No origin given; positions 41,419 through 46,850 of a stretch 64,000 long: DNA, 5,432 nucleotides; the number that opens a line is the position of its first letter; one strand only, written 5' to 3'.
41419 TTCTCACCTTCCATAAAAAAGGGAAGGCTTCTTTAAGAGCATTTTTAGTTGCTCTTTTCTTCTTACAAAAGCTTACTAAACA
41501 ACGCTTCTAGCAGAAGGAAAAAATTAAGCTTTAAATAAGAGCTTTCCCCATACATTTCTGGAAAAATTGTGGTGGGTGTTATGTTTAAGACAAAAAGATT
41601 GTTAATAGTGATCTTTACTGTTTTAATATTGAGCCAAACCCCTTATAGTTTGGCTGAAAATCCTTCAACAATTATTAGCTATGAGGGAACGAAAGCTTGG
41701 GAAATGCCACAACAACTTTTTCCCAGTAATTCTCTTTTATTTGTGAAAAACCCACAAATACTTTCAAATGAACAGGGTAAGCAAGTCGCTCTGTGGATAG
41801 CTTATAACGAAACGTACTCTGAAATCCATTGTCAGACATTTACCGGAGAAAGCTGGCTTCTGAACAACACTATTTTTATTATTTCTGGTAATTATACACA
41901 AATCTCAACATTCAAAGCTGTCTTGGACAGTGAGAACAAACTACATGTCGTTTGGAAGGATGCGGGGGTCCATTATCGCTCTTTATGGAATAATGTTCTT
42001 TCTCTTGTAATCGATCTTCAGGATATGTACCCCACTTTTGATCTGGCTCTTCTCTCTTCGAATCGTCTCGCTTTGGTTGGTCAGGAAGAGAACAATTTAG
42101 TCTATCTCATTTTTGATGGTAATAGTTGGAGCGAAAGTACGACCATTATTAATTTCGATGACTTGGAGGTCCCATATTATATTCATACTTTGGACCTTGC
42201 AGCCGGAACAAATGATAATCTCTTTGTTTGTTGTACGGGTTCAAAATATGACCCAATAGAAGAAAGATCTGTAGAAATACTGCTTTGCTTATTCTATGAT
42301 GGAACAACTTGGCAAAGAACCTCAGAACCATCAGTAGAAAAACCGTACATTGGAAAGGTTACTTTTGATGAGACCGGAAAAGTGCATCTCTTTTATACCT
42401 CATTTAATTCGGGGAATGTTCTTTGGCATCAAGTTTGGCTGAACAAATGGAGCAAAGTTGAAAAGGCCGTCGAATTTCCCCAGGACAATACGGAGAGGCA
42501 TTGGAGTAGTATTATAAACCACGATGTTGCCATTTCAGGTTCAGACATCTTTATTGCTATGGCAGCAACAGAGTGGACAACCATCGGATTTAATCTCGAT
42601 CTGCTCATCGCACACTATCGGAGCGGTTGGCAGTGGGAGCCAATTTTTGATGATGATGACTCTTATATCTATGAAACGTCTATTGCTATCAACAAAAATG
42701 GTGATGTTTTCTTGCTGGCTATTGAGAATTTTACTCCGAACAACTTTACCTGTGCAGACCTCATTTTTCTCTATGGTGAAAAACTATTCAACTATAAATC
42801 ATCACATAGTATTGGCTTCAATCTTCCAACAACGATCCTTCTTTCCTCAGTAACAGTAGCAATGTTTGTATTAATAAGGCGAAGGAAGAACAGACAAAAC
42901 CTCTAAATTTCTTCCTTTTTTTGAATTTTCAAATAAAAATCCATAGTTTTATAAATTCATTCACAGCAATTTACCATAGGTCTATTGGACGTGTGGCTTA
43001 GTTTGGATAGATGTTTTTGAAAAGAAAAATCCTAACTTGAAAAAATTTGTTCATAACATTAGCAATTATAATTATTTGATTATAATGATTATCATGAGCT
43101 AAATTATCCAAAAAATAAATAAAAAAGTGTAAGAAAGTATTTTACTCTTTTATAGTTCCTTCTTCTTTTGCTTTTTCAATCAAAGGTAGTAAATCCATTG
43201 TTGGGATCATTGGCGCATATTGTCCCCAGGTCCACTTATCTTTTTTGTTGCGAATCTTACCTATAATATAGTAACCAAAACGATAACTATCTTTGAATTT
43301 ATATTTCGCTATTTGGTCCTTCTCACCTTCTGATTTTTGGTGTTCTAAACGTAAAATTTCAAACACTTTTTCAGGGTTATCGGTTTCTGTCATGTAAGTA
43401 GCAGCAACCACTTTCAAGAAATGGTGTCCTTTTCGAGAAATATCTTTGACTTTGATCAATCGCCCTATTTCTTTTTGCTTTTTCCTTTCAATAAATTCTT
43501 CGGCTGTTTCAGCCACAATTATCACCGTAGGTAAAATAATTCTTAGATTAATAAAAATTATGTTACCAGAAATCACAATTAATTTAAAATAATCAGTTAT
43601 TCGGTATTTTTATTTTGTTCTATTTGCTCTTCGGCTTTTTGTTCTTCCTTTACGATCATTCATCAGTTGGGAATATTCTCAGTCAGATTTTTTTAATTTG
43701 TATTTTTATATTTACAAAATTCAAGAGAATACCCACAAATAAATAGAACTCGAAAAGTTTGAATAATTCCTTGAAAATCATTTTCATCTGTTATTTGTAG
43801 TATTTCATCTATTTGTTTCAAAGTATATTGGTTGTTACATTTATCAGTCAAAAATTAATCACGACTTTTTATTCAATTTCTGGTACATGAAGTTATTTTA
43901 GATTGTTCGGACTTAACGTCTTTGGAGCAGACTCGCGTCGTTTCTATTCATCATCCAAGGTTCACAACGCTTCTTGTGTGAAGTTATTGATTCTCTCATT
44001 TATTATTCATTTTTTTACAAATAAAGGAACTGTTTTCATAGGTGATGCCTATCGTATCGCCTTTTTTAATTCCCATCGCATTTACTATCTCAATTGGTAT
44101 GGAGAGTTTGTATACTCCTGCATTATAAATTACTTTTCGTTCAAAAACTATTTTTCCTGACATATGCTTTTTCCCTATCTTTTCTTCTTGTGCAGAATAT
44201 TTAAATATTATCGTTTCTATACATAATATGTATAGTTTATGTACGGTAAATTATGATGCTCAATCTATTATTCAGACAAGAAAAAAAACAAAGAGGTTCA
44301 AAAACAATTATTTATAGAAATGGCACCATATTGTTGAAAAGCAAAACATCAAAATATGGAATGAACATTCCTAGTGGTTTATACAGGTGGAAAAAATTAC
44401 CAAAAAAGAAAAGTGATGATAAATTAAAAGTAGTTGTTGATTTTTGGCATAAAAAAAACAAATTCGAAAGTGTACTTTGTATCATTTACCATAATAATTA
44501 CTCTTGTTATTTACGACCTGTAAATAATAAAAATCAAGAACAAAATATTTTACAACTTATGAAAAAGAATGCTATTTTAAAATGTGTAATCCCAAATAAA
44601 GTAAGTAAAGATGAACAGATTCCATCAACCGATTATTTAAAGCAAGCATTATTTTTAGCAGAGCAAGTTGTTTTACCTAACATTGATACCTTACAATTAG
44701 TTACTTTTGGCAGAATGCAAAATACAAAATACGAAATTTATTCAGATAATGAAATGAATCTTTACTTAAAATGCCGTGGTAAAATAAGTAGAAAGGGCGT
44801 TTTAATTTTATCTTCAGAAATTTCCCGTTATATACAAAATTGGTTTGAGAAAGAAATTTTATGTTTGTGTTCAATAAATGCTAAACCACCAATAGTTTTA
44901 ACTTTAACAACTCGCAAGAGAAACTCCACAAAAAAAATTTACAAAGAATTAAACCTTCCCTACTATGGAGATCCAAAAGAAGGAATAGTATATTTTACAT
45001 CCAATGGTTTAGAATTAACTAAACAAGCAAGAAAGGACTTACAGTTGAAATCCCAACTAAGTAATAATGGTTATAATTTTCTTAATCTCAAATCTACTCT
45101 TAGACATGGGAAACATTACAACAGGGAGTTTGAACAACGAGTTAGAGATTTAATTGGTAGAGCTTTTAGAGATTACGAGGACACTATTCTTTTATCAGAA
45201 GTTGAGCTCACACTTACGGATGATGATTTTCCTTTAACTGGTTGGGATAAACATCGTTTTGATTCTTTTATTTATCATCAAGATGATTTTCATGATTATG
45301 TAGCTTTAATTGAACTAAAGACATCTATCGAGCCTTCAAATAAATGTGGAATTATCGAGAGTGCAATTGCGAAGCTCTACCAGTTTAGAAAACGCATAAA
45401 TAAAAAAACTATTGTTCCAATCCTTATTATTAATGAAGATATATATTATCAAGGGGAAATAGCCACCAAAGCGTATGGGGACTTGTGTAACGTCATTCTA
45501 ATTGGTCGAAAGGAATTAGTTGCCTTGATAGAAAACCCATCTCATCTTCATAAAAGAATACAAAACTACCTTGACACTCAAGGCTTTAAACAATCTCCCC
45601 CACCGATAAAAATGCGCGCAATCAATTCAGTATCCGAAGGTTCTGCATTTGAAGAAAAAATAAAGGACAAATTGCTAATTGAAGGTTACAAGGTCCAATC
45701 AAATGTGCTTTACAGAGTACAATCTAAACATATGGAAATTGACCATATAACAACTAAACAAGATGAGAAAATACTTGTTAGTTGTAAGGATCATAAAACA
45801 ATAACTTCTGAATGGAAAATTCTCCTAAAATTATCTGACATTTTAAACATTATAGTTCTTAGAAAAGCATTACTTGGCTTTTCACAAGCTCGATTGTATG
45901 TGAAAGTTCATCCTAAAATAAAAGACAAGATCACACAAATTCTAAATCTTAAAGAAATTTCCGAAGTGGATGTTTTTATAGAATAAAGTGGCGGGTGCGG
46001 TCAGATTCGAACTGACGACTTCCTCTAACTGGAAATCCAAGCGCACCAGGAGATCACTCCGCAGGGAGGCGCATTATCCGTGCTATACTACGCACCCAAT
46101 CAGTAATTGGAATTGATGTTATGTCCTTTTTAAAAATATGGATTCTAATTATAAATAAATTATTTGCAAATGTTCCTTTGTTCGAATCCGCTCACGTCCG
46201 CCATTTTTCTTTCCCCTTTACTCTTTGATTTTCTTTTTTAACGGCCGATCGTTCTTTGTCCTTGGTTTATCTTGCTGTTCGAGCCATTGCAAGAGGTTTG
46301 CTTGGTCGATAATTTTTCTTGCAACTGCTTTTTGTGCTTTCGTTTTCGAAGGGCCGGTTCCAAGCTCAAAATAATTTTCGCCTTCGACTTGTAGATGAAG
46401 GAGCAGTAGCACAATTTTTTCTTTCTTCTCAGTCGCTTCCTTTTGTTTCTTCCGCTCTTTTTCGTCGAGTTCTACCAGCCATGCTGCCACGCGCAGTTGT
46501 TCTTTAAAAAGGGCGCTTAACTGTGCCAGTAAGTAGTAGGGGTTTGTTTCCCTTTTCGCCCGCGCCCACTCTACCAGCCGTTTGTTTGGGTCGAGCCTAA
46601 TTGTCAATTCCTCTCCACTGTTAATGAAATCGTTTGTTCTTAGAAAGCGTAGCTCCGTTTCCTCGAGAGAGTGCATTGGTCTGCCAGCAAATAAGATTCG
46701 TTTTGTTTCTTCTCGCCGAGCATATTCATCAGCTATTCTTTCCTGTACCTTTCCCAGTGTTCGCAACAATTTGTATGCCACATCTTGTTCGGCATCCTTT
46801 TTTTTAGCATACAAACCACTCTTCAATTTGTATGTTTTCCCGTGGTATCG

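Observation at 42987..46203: Two halves of one tRNA gene bracket a 3.2-kb AT-rich island that also abuts tRNA-Arg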

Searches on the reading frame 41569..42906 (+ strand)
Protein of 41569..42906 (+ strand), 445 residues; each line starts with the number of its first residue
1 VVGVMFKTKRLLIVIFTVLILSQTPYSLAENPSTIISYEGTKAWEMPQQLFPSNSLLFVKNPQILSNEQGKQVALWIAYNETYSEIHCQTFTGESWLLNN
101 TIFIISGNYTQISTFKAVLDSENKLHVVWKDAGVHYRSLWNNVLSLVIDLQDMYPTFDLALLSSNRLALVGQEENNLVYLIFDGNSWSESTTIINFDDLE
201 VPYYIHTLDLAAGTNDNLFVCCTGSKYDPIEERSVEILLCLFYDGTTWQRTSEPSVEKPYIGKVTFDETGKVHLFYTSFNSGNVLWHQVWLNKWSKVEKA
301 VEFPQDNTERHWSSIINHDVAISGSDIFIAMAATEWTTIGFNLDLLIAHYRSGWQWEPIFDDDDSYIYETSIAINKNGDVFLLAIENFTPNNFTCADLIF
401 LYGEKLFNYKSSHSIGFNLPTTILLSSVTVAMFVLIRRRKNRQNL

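Call 10: search_protein_families(library=pfam, proteins=[window:41569-42906:+], max_evalue=0.1)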
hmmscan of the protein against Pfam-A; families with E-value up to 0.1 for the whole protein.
window:41569-42906:+ (445 aa): 0 families

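Call 13: find_encoding_contigs(protein=window:41569-42906:+, flank=10000, max_places=10)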
Protein window:41569-42906:+ (445 aa): no gene with exactly this product is on record in the collection.

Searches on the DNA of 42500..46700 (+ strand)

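Call 8: search_rna_families(source=window, start=42500, end=46700, threshold=evalue, max_evalue=10, show_alignments=5)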
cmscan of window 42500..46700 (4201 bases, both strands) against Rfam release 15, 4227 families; matches with E-value up to 10: 12.
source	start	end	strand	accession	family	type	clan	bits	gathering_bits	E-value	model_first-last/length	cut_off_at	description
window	45992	46097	-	RF00005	tRNA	Gene; tRNA;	CL00001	41.8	29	1.2e-06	1-71/71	no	tRNA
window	44984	45095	+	RF01250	snR189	Gene; snRNA; snoRNA; HACA-box;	CL00021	21.6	50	3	1-193/193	no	Small nucleolar RNA snR189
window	42509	42584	-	RF03758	mir-2756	Gene; miRNA;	-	19.5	61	1.4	1-78/78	no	mir-2756 microRNA precursor family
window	43499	43552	-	RF01076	RF_site2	Cis-reg; frameshift_element;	-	19.1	70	7.5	1-72/72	no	Polymerase ribosomal frameshift site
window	43665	43740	-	RF00972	mir-651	Gene; miRNA;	-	18.7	106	4.9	1-86/86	no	mir-651 microRNA precursor family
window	42733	42769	-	RF03060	uup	Cis-reg;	-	18.4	36.8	4.2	1-48/48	no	uup RNA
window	45995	46044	+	RF04354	Plastid-ycf2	Cis-reg;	-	17.8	65.7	5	1-75/75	no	Plastid-ycf2 5UTR RNA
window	45227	45252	+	RF01370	CRISPR-DR57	Gene; CRISPR;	-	17.4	39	3.9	1-37/37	no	CRISPR RNA direct repeat element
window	43132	43171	+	RF00489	ctRNA_p42d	Gene; antisense;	-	17.2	50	5.8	1-46/46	no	ctRNA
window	42775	42931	-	RF02111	IS009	Gene;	-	15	117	2.5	1-199/199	no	IS009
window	45971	46034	+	RF00277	SNORD49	Gene; snRNA; snoRNA; CD-box;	CL00062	13.8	37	8.8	1-71/71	no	Small nucleolar RNA SNORD49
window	45541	45616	-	RF02207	WT1-AS_5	Gene; lncRNA;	-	13.5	80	8.6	1-79/79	no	WT1 antisense RNA conserved region 5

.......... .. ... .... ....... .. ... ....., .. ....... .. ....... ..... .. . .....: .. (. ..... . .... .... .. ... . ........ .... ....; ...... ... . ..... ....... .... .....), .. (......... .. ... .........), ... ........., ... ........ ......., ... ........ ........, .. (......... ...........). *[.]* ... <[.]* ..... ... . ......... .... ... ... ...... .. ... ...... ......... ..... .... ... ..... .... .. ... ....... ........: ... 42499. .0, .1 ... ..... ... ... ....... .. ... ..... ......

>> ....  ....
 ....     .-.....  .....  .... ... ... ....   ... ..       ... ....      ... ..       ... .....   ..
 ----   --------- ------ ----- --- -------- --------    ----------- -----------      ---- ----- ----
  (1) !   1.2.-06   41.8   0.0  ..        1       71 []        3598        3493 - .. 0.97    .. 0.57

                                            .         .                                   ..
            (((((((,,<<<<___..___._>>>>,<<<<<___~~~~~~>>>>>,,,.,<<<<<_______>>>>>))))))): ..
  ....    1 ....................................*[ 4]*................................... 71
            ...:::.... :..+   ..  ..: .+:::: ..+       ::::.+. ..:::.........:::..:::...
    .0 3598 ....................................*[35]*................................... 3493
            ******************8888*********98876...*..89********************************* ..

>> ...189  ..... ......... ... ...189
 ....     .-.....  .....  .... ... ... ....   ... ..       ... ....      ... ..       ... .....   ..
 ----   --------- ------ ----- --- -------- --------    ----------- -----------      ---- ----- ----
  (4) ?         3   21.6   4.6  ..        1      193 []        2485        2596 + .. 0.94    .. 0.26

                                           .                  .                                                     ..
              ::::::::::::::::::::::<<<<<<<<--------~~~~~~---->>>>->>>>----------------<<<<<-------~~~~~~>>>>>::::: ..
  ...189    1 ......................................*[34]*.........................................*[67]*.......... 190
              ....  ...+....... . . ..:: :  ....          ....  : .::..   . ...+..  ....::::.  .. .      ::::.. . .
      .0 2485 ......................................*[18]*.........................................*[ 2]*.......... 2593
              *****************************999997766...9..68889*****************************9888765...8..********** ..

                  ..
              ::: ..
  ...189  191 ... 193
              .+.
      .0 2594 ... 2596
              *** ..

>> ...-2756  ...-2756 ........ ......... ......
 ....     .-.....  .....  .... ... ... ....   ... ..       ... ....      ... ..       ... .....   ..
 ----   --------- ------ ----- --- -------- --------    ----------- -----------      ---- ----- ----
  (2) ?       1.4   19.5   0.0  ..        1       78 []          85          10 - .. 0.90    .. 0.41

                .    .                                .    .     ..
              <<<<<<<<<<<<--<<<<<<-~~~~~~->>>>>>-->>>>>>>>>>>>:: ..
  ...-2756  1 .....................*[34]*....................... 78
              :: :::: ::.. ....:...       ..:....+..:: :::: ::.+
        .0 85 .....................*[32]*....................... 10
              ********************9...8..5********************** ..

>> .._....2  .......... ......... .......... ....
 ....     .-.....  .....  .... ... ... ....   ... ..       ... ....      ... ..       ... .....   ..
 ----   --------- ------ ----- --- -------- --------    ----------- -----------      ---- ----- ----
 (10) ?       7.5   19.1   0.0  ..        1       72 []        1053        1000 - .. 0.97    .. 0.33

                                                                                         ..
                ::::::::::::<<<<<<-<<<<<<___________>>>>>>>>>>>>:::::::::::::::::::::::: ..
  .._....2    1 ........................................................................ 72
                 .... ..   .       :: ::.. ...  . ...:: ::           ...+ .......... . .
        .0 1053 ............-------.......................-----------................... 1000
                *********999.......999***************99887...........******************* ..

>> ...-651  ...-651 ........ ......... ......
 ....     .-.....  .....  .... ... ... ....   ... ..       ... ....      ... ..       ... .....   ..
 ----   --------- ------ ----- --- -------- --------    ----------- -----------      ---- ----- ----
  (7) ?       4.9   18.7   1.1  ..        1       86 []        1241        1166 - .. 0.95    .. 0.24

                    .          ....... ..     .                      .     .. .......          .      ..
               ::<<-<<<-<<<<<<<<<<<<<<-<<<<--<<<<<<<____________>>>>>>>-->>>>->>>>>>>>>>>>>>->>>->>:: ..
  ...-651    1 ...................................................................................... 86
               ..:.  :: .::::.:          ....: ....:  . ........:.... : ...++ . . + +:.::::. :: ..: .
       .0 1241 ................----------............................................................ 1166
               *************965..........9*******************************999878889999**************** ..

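Call 48: search_rna_families(sources=[L014, L016, L018, L019], threshold=gathering, show_alignments=6)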
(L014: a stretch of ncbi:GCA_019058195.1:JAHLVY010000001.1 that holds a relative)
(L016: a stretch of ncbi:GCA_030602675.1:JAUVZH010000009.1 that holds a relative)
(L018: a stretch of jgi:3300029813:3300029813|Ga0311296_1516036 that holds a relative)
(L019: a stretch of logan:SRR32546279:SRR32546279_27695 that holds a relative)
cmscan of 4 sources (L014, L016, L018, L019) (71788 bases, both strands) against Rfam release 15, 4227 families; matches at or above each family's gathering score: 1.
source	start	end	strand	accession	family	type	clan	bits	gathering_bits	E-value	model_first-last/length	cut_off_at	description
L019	2701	2806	-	RF00005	tRNA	Gene; tRNA;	CL00001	40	29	6.2e-05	1-71/71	no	tRNA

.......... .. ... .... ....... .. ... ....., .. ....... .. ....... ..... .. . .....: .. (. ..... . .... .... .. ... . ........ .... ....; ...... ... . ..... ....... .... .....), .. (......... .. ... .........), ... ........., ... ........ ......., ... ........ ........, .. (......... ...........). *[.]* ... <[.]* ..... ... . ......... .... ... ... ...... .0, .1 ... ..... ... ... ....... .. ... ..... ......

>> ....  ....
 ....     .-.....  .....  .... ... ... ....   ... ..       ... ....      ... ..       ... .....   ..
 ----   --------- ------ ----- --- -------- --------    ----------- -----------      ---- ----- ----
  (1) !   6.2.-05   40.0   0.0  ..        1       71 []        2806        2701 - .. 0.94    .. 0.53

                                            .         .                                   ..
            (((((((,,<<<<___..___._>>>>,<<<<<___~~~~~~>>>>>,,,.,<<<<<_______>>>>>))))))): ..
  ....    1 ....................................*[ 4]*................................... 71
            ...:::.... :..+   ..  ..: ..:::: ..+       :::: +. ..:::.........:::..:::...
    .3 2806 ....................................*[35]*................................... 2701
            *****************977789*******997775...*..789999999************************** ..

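Call 99: search_rna_families(source=window, start=42950, end=43009, threshold=evalue, max_evalue=10, show_alignments=2)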
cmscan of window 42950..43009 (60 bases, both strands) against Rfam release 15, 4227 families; matches with E-value up to 10: 1.
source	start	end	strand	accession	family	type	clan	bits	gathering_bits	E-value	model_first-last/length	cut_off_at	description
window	42977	43009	+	RF02608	AbsR11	Gene; sRNA;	-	8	158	6.6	1-33/200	3'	Acinetobacter sRNA 11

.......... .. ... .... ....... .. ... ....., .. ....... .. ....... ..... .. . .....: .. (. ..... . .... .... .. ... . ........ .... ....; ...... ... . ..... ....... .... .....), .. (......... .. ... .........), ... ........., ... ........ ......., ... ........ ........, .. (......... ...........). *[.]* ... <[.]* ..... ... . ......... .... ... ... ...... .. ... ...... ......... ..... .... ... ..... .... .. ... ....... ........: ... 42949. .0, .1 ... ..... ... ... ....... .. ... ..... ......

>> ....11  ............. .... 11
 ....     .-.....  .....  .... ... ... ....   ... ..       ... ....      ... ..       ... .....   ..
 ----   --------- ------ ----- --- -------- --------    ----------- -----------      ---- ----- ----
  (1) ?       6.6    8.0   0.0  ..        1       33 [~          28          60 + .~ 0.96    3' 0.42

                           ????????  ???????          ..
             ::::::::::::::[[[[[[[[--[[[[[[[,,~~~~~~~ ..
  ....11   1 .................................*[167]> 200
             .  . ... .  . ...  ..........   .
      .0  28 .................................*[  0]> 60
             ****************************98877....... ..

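Call 100: search_rna_families(source=window, start=46180, end=46240, threshold=evalue, max_evalue=10, show_alignments=2)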
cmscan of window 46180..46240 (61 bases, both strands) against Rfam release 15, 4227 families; matches with E-value up to 10: 1.
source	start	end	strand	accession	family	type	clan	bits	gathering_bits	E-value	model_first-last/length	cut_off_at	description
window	46180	46240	-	RF02194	HPnc0260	Gene; antisense;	-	20.7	59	2.3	80-141/156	5'&3'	Bacterial antisense RNA HPnc0260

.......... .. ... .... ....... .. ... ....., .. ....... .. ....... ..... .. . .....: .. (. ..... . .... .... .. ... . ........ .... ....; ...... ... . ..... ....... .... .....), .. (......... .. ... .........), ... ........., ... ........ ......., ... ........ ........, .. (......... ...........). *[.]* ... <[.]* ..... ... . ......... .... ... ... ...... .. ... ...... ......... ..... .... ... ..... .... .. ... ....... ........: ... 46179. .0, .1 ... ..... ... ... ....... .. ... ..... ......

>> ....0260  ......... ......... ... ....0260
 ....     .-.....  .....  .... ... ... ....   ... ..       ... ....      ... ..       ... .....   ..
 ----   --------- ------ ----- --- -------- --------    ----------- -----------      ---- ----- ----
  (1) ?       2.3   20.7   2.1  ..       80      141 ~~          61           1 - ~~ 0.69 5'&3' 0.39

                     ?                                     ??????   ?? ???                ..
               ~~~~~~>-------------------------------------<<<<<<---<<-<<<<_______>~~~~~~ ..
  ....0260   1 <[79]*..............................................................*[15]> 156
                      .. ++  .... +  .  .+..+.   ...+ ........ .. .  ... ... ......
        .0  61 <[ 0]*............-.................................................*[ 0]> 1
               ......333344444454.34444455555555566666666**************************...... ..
